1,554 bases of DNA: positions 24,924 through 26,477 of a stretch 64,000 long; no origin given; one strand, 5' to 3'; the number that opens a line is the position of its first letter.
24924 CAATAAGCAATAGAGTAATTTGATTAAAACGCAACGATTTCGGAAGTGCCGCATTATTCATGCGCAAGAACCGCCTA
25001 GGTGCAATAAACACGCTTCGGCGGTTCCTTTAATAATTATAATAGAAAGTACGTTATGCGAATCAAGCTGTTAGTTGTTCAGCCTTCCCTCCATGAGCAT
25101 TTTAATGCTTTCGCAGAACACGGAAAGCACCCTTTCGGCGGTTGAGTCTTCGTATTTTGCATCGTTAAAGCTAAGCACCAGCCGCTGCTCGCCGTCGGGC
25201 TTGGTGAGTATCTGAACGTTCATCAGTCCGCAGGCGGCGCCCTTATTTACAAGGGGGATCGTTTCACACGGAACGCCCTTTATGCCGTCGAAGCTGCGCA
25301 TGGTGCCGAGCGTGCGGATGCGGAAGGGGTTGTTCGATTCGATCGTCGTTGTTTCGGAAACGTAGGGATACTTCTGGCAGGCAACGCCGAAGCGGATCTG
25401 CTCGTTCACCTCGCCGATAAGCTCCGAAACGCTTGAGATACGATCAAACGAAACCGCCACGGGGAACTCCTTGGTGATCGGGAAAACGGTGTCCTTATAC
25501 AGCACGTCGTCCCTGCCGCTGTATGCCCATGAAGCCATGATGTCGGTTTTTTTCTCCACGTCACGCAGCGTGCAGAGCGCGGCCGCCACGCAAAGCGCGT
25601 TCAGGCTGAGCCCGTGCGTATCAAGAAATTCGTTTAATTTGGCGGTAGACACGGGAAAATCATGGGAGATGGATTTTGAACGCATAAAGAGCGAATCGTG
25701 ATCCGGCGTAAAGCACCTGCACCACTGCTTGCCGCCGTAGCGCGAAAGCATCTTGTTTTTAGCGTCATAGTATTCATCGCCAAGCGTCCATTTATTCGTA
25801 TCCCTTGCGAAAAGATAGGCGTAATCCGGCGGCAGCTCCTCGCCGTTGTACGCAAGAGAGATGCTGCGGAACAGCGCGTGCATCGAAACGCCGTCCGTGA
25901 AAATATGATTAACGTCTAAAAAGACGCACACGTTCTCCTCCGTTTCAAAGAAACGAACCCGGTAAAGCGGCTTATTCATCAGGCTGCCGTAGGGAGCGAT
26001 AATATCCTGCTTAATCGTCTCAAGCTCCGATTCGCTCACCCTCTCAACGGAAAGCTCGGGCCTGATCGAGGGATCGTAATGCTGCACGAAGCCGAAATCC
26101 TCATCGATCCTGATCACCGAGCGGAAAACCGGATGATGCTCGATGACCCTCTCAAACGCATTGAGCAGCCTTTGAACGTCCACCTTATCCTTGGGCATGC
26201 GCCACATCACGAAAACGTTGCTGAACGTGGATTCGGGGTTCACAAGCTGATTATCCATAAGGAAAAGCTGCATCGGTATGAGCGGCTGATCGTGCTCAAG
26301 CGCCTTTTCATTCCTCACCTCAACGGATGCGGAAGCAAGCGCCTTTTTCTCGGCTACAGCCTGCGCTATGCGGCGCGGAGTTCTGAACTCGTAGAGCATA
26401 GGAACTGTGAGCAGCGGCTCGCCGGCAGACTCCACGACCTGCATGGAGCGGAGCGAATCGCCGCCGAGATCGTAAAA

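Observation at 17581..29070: Glycan locus couples a dTDP-amino-dideoxyhexose pathway to a free-standing A-T-C NRPS-like enzyme and a D-2-hydroxyacid dehydrogenase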

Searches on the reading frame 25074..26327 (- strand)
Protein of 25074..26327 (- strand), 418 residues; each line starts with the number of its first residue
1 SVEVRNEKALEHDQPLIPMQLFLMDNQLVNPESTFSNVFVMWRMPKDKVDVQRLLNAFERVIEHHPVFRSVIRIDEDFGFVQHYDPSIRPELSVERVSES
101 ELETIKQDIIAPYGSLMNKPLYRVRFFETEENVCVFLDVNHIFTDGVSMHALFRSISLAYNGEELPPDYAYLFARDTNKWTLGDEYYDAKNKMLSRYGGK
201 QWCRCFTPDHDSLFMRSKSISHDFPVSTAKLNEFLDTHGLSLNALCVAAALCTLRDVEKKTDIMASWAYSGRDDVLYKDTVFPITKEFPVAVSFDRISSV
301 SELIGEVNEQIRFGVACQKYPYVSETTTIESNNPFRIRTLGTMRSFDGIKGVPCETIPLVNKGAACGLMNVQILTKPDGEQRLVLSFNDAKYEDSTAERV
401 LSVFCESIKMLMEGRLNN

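Call 29: search_solved_structures(query=window:25074-26327:-, max_evalue=0.01, show_alignments=2)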
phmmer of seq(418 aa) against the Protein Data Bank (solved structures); distinct sequences matched with E-value up to 0.01: 19.
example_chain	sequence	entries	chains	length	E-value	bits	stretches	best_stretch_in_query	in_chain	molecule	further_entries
9rde_A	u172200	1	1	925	1.9e-08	37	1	39-312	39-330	Bacitracin synthase 3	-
6mfw_A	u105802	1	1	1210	7.7e-08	35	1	10-188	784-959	Linear gramicidin synthase subunit A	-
6mfy_A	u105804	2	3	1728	1.3e-07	34.3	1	10-188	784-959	Linear gramicidin synthase subunit A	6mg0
6mfz_A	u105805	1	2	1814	1.4e-07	34.2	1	10-188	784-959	Linear gramicidin synthase subunit A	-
9be3_A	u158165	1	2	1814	1.4e-07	34.2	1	10-188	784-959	Linear gramicidin synthase subunit A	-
9be4_A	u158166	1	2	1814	1.4e-07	34.2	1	10-188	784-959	Linear gramicidin synthase subunit A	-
9meh_A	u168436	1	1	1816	1.4e-07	34.2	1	10-188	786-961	Linear gramicidin synthase subunit A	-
6mfx_A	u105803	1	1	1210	1.9e-07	33.8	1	14-188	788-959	Linear gramicidin synthase subunit A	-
9bfg_A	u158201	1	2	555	1.8e-06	30.5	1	13-312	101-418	Tyrocidine synthase 1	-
6ta8_A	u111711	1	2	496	2.7e-06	30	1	10-165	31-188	Tyrocidine synthase 2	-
2xhg_A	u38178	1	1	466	4.5e-06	29.2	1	13-305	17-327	TYROCIDINE SYNTHETASE A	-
5isw_A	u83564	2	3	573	4.7e-06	29.2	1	10-166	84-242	Gramicidin S synthase 1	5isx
2jgp_A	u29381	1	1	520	2e-05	27.1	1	46-167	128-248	TYROCIDINE SYNTHETASE 3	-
9bfd_A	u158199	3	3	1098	4e-05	26.1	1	13-165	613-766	Tyrocidine synthase 1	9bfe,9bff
5u89_A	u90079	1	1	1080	5.8e-05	25.6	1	28-162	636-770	Amino acid adenylation domain protein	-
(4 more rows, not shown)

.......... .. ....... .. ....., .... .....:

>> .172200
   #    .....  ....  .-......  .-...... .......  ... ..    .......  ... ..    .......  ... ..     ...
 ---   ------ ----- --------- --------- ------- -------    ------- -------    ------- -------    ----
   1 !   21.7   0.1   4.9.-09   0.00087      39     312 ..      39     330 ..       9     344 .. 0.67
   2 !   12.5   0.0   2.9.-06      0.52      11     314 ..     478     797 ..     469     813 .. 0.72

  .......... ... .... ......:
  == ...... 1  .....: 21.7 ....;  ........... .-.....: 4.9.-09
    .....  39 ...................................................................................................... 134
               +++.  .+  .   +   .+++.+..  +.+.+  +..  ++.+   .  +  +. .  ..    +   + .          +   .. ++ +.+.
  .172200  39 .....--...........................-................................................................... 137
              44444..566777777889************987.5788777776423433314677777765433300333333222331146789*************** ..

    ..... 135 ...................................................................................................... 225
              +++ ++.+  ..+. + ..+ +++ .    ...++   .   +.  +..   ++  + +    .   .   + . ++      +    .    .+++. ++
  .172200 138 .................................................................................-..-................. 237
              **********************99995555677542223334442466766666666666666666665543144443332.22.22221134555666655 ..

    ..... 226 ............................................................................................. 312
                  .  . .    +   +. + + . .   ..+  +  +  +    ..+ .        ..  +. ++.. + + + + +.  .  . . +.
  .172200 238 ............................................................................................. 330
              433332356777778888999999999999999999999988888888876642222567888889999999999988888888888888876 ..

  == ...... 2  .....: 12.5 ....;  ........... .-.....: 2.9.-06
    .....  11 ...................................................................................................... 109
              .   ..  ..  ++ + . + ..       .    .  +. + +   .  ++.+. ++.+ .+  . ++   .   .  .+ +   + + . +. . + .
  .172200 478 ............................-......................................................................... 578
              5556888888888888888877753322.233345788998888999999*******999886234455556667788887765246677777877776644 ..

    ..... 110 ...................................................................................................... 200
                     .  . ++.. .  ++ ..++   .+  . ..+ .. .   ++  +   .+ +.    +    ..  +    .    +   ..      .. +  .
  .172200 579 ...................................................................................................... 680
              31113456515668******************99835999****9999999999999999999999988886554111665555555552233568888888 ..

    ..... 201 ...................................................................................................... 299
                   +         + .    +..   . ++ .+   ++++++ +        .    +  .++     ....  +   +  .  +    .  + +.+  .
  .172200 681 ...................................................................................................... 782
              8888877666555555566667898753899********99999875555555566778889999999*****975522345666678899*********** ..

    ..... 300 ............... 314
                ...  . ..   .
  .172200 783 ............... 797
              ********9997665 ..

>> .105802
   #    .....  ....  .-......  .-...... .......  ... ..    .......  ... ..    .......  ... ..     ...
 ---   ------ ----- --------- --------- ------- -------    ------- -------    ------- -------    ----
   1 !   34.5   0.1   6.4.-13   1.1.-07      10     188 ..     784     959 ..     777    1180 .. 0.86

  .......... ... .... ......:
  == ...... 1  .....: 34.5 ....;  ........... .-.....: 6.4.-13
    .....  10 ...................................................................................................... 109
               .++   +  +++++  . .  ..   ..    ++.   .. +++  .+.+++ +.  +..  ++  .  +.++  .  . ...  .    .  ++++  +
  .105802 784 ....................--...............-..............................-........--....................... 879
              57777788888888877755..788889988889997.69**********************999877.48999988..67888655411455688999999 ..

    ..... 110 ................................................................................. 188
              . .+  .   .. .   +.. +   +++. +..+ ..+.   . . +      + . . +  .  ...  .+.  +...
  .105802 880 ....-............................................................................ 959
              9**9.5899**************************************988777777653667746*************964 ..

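Call 32: find_related_loci(query=A2, collection=metagenome_contigs, flank=10000)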
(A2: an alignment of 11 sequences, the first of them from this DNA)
Query A2 (396 aa) in metagenome_contigs; peptide patterns used: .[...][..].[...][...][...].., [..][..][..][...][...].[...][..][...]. (x = any residue, [..] = any of these).
600 stretches matched a pattern (row limit reached: there are more); 485 encode a relative of the query (tblastn E <= 1e-3); the best 80 are kept; 80 distinct loci.
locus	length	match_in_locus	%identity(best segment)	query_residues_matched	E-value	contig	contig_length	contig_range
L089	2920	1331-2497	43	1-390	4e-106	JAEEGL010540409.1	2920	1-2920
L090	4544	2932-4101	33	1-393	4e-74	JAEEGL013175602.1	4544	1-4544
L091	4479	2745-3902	27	1-387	4e-53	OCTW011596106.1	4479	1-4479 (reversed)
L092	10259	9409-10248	33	1-281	1e-52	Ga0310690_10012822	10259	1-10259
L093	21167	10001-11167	27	1-390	4e-52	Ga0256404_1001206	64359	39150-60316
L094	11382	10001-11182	28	1-396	4e-51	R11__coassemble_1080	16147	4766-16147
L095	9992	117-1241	28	1-376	7e-51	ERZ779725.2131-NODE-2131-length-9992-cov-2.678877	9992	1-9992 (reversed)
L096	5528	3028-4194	28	1-390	1e-50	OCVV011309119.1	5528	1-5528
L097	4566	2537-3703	26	1-390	3e-50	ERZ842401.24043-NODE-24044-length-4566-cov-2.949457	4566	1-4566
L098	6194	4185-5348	26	1-389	3e-50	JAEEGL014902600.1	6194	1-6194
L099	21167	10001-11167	27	1-390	1e-49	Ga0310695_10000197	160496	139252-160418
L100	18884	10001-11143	27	1-382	8e-50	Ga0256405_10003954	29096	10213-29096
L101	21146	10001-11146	26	1-382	5e-49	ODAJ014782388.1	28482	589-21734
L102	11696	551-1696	25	1-382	2e-48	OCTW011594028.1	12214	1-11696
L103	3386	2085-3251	25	1-390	3e-48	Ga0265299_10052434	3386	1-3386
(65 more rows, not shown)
